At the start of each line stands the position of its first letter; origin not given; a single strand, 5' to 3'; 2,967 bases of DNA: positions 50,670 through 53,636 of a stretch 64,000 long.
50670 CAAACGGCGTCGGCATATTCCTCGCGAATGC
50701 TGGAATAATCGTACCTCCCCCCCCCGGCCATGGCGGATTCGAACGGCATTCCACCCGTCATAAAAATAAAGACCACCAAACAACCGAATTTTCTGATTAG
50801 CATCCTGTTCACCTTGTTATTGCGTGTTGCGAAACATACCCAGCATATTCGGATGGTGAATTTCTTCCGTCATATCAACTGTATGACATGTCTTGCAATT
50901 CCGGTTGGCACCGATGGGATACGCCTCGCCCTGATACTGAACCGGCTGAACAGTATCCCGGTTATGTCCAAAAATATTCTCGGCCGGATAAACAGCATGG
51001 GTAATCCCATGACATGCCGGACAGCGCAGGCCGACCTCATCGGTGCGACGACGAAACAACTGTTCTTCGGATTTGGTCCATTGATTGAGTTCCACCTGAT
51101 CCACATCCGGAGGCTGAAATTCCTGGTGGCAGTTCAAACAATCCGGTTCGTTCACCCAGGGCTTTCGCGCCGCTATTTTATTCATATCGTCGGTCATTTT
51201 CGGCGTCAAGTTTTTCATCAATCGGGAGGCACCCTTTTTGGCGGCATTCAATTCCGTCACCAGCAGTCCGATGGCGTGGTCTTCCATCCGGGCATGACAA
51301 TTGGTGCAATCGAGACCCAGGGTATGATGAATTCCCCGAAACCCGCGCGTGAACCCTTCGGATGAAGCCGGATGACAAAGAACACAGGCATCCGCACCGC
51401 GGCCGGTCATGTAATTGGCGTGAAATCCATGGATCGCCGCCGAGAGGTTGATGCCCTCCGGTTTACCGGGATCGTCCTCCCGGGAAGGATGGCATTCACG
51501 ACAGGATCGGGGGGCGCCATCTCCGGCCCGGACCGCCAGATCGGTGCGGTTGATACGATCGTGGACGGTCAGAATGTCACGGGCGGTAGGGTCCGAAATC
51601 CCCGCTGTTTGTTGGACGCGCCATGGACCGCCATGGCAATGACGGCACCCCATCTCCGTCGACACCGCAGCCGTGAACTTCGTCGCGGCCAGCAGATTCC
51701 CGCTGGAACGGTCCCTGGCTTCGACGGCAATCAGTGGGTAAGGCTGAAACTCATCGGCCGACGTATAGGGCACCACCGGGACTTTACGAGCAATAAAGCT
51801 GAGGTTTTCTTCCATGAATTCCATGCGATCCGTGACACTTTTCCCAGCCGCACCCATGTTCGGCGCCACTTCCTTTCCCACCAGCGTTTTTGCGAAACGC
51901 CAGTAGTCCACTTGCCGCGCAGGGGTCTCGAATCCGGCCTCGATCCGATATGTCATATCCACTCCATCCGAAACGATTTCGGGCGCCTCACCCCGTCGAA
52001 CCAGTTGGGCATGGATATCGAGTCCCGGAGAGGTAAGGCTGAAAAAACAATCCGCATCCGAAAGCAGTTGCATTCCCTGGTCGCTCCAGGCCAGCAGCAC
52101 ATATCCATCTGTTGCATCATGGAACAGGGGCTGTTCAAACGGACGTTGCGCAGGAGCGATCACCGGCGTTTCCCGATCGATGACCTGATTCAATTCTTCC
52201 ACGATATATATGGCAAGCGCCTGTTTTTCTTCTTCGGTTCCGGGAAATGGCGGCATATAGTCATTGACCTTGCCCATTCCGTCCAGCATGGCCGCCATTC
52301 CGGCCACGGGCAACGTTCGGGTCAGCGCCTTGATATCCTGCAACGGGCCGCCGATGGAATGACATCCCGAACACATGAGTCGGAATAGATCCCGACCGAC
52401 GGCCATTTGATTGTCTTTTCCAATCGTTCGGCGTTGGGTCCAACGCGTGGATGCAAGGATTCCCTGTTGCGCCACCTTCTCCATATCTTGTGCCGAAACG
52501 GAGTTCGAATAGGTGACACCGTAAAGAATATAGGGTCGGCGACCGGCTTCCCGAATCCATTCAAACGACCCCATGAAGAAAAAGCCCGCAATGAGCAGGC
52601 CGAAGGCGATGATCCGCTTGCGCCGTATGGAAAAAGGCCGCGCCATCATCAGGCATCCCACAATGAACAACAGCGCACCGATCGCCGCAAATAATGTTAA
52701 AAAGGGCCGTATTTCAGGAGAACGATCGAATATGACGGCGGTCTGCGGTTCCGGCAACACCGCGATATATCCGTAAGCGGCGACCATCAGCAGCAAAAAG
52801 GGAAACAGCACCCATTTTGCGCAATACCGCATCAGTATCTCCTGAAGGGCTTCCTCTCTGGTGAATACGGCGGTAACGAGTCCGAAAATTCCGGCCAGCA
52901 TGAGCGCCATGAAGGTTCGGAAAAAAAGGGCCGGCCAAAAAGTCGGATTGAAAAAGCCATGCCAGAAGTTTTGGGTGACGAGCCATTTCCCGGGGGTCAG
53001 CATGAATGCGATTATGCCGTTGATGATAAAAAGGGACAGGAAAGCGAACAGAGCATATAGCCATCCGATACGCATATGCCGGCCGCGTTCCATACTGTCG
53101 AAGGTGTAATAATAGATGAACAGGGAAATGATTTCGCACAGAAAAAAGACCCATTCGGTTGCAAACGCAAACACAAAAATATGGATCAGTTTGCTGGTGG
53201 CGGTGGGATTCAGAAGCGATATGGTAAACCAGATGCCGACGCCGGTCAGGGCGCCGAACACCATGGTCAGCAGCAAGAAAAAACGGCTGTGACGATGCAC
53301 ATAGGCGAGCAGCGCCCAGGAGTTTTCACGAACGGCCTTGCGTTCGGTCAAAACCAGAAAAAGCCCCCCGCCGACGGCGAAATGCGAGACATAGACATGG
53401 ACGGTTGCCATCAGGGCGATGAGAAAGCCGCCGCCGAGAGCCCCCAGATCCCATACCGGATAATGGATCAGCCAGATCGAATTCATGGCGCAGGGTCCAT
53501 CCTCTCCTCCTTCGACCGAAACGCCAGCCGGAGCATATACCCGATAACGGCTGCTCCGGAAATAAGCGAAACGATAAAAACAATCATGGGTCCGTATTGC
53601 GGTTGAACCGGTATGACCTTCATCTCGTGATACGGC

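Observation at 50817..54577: Uncharacterised cytochrome-bd-superfamily pair: a CydA-like 8-TM protein fused to a periplasmic octahaem c-type cytochrome, plus a CydA-like partner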

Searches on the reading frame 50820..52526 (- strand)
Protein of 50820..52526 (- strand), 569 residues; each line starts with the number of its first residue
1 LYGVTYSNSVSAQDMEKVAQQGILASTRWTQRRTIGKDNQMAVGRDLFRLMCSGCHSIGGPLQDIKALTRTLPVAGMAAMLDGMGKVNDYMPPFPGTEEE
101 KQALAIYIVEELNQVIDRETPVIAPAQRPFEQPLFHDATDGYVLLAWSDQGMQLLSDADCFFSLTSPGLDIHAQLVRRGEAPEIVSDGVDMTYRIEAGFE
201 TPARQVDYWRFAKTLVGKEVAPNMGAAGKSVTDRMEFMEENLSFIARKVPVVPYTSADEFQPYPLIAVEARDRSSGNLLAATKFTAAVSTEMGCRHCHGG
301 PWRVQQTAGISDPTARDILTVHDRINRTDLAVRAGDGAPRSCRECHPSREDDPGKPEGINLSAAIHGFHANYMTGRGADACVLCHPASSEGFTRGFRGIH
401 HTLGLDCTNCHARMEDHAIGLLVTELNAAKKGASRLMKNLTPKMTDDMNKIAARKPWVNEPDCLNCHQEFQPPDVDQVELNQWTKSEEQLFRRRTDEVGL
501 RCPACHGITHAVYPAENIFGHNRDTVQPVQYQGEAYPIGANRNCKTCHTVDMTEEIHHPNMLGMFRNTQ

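Call 36: search_solved_structures(query=window:50820-52526:-, max_evalue=1, show_alignments=2)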
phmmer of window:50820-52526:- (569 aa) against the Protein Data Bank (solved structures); distinct sequences matched with E-value up to 1: 11.
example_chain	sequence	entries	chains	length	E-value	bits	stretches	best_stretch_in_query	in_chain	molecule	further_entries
6hwh_M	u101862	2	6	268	0.16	14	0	35-109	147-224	Cytochrome bc1 complex cytochrome c subunit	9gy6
7q21_C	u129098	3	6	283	0.17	13.9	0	40-60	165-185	Cytochrome bc1 complex cytochrome c subunit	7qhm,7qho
8ovc_O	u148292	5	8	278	0.17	13.8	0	35-109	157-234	Cytochrome bc1 complex cytochrome c subunit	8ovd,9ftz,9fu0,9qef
6adq_C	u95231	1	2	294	0.21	13.6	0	35-109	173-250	Cytochrome bc1 complex cytochrome c subunit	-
9wcx_U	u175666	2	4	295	0.26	13.3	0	37-64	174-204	Cytochrome bc1 complex cytochrome c subunit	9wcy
7agp_A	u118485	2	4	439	0.27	13.2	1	152-290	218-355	Mycocerosic acid synthase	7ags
7rh5_O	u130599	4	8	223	0.28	13.2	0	35-109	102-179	Cytochrome bc1 complex cytochrome c subunit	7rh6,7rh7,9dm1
7agq_A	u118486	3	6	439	0.7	11.8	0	152-290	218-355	Mycocerosic acid synthase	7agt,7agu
7agr_A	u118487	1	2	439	0.7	11.8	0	152-290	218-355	Mycocerosic acid synthase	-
8hcr_C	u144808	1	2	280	0.84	11.6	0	38-68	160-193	Cytochrome bc1 complex cytochrome c subunit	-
7e1v_O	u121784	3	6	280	0.84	11.6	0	38-68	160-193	Cytochrome bc1 complex cytochrome c subunit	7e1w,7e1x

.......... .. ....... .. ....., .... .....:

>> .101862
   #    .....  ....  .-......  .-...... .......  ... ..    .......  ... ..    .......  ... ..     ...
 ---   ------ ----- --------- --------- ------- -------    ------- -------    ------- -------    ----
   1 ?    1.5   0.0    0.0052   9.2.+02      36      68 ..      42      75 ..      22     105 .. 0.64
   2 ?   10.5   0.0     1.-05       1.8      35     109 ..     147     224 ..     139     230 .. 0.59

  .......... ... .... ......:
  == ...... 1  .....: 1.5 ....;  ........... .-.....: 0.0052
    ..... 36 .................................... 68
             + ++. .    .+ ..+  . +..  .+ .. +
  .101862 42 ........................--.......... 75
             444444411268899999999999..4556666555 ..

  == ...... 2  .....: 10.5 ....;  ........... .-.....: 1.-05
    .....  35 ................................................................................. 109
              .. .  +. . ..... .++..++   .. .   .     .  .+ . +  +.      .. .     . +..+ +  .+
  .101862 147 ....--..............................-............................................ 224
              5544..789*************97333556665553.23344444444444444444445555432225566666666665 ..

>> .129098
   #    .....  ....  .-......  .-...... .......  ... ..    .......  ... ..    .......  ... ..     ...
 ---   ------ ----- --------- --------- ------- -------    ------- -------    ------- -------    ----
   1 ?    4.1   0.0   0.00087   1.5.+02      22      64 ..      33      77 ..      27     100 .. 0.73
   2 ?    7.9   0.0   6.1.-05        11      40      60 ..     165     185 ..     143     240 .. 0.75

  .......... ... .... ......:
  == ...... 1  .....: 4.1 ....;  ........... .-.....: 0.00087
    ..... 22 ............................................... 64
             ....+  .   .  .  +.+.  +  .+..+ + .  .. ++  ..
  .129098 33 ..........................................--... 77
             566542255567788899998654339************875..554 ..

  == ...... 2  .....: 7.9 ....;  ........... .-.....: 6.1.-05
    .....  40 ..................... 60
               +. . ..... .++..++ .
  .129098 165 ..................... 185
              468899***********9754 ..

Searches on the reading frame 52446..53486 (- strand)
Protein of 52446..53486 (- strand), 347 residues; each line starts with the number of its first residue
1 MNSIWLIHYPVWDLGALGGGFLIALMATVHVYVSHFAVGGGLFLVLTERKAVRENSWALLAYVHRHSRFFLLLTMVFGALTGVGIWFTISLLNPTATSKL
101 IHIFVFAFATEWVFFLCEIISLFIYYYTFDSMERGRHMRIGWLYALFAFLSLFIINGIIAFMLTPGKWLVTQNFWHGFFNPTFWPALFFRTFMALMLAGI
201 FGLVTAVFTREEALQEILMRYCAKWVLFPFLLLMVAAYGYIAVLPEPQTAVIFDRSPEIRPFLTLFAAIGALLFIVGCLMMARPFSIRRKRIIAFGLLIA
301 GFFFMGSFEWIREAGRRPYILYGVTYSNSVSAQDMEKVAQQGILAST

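Call 18: search_solved_structures(query=window:52446-53486:-, max_evalue=1, show_alignments=3)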
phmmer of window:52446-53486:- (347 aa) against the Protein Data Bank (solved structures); distinct sequences matched with E-value up to 1: 2.
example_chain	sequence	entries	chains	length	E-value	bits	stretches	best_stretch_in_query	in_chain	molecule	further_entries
5doq_A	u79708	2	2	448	1.4e-07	34.5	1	21-166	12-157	Bd-type quinol oxidase subunit I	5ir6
9r2g_A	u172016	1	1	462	0.0016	21.1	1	28-201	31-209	Cytochrome bd menaquinol oxidase subunit I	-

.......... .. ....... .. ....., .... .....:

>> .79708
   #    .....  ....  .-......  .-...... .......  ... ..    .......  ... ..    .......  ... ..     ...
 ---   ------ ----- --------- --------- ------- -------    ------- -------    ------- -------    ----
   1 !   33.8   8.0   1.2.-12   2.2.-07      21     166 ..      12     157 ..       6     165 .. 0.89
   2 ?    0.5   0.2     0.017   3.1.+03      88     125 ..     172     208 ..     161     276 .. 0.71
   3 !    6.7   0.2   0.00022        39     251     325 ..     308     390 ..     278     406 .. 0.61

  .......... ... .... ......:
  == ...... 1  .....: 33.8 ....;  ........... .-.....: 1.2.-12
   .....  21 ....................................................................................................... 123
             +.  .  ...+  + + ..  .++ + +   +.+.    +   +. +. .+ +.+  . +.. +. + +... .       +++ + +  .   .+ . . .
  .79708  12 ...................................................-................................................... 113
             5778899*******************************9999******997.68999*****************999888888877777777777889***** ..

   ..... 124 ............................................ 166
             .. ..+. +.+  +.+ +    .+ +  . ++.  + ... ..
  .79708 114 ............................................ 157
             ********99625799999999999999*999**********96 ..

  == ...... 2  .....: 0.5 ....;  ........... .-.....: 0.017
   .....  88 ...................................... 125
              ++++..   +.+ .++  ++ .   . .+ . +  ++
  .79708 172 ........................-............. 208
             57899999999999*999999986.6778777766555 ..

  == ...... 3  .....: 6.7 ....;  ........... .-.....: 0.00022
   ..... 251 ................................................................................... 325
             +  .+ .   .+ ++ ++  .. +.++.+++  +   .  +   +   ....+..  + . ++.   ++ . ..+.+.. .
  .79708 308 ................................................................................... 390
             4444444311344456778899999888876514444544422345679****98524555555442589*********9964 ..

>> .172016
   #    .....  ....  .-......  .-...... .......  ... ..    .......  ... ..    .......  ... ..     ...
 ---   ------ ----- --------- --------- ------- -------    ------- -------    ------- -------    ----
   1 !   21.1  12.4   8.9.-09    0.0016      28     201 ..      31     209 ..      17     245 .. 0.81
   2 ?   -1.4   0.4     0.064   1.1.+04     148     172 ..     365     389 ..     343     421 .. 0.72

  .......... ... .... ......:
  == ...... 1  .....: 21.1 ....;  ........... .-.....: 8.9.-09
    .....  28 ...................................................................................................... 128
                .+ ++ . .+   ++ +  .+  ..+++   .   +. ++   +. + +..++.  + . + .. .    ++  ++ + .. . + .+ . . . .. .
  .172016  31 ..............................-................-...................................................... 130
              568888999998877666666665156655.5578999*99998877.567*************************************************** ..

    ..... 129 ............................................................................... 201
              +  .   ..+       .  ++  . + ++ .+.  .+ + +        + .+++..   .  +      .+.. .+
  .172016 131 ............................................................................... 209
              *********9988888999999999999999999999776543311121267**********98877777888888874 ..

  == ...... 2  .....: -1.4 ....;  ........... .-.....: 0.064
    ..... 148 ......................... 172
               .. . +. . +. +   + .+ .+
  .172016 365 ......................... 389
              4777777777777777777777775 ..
